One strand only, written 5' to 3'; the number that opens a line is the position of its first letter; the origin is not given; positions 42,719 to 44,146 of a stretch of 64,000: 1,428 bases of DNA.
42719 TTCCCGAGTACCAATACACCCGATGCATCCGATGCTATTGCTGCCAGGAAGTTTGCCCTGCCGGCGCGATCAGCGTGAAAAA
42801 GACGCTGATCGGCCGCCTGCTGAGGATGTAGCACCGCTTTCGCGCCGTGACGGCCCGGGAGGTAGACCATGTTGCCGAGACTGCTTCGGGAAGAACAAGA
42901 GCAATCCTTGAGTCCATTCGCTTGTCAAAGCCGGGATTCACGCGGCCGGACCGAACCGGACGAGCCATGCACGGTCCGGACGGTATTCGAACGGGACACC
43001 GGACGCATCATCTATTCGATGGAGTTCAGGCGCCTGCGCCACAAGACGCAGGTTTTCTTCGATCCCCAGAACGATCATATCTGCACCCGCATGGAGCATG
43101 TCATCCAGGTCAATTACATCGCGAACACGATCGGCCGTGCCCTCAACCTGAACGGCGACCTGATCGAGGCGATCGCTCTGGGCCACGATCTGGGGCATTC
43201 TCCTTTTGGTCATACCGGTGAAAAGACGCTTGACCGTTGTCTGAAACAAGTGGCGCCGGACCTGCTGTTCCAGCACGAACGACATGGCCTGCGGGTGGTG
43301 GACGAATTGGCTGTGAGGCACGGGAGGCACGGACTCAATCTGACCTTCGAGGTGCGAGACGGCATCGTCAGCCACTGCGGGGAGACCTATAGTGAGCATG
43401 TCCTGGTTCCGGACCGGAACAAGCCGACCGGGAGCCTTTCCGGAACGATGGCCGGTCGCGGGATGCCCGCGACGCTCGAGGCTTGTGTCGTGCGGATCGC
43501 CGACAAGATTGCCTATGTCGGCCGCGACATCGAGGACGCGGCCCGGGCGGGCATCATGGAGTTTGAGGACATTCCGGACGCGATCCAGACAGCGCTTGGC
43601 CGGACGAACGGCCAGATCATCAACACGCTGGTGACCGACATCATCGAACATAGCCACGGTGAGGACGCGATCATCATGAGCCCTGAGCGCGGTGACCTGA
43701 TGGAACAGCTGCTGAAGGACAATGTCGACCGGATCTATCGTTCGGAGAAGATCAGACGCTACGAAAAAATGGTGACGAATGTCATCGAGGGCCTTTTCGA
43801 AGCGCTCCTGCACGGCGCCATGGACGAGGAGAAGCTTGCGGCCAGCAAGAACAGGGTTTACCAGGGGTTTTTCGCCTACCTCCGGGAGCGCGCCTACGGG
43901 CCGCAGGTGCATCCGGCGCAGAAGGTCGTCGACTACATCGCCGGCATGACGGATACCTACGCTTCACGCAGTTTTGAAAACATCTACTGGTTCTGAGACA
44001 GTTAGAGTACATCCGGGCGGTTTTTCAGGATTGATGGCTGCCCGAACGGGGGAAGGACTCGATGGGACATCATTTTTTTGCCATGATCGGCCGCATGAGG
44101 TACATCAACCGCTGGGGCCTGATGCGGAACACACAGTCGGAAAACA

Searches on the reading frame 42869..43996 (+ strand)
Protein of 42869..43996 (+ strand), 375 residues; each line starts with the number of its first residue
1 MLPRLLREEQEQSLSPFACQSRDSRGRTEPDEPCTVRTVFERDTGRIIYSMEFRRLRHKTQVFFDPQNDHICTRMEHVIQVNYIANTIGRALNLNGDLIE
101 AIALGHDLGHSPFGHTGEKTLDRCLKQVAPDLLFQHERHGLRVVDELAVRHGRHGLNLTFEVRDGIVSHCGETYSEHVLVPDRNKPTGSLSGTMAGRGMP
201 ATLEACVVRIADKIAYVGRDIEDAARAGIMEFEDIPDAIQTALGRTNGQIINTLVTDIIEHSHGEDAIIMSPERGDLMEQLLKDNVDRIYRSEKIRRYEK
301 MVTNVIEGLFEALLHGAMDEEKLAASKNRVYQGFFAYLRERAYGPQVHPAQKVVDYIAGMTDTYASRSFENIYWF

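Call 88: search_protein_families(library=pfam, proteins=[window:42869-43996:+], max_evalue=0.00001)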
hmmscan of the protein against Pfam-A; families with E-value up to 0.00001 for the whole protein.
window:42869-43996:+ (375 aa): 2 families
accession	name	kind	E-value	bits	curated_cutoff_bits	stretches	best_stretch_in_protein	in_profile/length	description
PF01966.28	HD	-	1.5e-13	51.5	22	1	74-215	1-114/116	HD domain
PF13286.11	HD_assoc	-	1.7e-10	41.7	22.2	1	269-370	2-90/91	Phosphohydrolase-associated domain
